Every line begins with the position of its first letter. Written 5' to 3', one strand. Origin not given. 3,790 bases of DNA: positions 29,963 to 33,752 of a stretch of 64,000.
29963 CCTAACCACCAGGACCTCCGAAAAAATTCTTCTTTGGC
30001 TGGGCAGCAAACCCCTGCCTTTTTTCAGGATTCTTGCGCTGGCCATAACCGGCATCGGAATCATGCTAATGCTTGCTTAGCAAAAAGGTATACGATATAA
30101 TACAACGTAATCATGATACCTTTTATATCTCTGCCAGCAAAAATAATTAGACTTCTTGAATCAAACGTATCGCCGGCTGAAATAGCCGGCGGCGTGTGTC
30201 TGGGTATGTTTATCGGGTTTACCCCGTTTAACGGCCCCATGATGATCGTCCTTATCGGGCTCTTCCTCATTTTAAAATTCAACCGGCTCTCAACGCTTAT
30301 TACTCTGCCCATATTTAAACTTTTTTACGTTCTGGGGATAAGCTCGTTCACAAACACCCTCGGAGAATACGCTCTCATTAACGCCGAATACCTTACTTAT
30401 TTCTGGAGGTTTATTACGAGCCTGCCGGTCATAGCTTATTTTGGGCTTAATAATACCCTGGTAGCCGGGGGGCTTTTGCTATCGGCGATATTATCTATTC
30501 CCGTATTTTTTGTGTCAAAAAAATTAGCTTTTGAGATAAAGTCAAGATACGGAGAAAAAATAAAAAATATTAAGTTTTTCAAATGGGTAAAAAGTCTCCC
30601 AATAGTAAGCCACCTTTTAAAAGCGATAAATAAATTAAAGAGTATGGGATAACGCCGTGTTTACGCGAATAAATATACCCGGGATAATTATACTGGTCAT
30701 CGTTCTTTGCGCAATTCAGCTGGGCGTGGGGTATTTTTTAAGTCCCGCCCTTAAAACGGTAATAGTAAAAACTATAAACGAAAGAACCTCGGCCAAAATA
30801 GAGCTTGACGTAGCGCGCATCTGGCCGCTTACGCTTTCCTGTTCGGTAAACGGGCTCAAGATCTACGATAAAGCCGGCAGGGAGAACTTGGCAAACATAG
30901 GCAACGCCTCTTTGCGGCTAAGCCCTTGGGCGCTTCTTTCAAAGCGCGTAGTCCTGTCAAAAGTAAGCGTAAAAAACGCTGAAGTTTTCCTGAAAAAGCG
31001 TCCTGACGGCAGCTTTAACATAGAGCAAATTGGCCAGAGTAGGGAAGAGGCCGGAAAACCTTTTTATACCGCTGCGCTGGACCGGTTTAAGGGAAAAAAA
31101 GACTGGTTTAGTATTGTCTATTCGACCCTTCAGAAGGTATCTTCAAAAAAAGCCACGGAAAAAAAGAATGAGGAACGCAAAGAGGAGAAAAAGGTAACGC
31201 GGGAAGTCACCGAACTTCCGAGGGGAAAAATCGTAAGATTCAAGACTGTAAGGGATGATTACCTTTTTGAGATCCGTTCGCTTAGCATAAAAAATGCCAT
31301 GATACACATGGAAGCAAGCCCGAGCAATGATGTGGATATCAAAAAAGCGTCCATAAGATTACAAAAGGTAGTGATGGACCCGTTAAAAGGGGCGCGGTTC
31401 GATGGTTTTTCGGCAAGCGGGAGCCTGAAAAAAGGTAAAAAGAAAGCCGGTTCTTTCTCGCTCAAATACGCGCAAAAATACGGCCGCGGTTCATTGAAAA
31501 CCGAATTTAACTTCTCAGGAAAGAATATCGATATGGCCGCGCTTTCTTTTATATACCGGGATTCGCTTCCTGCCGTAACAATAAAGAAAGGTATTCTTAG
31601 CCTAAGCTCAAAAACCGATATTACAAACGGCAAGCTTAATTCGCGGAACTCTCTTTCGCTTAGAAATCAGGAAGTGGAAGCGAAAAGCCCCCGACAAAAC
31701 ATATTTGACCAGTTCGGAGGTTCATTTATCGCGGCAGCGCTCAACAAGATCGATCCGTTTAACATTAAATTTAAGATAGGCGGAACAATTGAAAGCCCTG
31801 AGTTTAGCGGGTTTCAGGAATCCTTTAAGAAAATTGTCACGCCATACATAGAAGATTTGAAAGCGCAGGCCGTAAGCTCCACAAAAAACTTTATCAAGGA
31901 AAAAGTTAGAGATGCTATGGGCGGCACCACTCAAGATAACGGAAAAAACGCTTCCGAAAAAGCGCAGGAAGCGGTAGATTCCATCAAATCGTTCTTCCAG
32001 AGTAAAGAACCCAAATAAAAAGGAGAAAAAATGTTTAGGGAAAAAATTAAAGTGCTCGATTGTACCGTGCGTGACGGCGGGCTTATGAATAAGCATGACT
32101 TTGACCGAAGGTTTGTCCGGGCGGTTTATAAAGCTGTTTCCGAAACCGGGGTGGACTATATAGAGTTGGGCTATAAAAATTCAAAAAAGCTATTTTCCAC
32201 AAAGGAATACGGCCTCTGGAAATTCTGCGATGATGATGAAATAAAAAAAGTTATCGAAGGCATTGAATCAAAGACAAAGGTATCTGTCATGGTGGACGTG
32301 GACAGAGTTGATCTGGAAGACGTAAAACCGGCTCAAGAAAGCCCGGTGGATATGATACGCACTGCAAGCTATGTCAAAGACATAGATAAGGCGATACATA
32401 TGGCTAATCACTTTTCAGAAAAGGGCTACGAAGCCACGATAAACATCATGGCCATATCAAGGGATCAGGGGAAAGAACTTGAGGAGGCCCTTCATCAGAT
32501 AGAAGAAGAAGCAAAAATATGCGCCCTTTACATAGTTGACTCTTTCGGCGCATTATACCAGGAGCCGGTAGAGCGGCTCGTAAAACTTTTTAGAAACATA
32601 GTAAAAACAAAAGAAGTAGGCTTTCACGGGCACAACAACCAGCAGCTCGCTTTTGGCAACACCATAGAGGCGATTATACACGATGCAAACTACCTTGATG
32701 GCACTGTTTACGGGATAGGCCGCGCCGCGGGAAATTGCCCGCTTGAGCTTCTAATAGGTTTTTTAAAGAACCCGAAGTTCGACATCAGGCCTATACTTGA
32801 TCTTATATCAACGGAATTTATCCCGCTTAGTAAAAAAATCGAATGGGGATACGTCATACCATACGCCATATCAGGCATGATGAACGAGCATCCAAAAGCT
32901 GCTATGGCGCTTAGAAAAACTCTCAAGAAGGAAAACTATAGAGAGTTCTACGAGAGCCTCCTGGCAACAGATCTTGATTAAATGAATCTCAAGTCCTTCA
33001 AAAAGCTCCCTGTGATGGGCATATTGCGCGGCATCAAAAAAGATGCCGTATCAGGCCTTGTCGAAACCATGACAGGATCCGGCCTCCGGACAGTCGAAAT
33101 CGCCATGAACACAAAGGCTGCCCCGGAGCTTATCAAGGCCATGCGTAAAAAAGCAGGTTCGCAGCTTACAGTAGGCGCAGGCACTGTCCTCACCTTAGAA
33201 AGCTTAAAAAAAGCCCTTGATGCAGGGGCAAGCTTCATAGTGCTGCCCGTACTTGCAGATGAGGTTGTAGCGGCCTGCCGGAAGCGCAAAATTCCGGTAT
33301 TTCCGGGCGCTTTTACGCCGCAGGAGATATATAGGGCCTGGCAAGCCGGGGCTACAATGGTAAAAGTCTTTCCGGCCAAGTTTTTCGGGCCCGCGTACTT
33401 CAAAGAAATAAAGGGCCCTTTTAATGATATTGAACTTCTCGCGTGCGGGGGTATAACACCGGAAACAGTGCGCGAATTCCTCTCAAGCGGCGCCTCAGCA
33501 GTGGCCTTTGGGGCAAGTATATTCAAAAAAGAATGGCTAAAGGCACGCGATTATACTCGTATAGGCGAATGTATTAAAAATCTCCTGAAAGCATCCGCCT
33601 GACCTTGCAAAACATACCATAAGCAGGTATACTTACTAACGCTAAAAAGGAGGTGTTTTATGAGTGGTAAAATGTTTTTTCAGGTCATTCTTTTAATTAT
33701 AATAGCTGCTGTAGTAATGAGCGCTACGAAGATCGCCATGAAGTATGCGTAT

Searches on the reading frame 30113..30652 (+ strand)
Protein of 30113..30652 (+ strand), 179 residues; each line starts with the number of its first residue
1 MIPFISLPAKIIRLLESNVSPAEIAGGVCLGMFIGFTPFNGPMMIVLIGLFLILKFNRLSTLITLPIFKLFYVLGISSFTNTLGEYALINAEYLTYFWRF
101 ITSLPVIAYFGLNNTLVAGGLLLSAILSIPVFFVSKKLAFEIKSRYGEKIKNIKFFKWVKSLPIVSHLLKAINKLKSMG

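Call 51: search_protein_families(library=pfam, proteins=[window:30113-30652:+], max_evalue=0.00001)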
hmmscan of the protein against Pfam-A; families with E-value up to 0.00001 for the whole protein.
window:30113-30652:+ (179 aa): 1 family
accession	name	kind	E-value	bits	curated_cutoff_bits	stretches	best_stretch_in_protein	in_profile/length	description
PF09835.14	DUF2062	-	9.5e-10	39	27.4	1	11-138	8-137/147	Uncharacterized protein conserved in bacteria (DUF2062)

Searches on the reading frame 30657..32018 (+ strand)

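Call 51: search_protein_families(library=pfam, proteins=[window:30657-32018:+], max_evalue=0.00001)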
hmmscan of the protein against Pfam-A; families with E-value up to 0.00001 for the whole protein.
window:30657-32018:+ (453 aa): 1 family
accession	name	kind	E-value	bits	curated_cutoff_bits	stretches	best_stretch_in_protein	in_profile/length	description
PF05359.17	DUF748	-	9.4e-18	64.1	50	1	10-129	17-136/1037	Domain of Unknown Function (DUF748)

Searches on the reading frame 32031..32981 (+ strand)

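Call 51: search_protein_families(library=pfam, proteins=[window:32031-32981:+], max_evalue=0.00001)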
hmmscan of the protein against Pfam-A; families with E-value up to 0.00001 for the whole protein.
window:32031-32981:+ (316 aa): 1 family
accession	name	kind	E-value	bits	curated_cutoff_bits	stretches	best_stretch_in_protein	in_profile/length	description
PF00682.25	HMGL-like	-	1.2e-23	84.3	29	1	5-249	1-243/260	HMGL-like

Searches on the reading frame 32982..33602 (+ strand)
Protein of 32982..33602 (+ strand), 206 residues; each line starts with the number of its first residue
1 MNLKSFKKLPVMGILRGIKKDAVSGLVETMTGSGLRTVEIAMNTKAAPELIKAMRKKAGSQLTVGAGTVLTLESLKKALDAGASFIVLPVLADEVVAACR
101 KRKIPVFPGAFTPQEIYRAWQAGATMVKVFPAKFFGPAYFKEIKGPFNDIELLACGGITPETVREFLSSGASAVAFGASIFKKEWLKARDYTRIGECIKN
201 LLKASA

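Call 51: search_protein_families(library=pfam, proteins=[window:32982-33602:+], max_evalue=0.00001)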
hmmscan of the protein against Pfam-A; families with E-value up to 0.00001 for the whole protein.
window:32982-33602:+ (206 aa): 2 families
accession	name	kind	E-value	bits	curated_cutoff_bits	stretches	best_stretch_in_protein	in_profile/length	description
PF01081.25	Aldolase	-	3e-42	144.7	27.8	1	6-197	5-196/196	KDPG and KHG aldolase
PF02581.23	TMP-TENI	-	6.1e-06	26.2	27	0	125-177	127-177/180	Thiamine monophosphate synthase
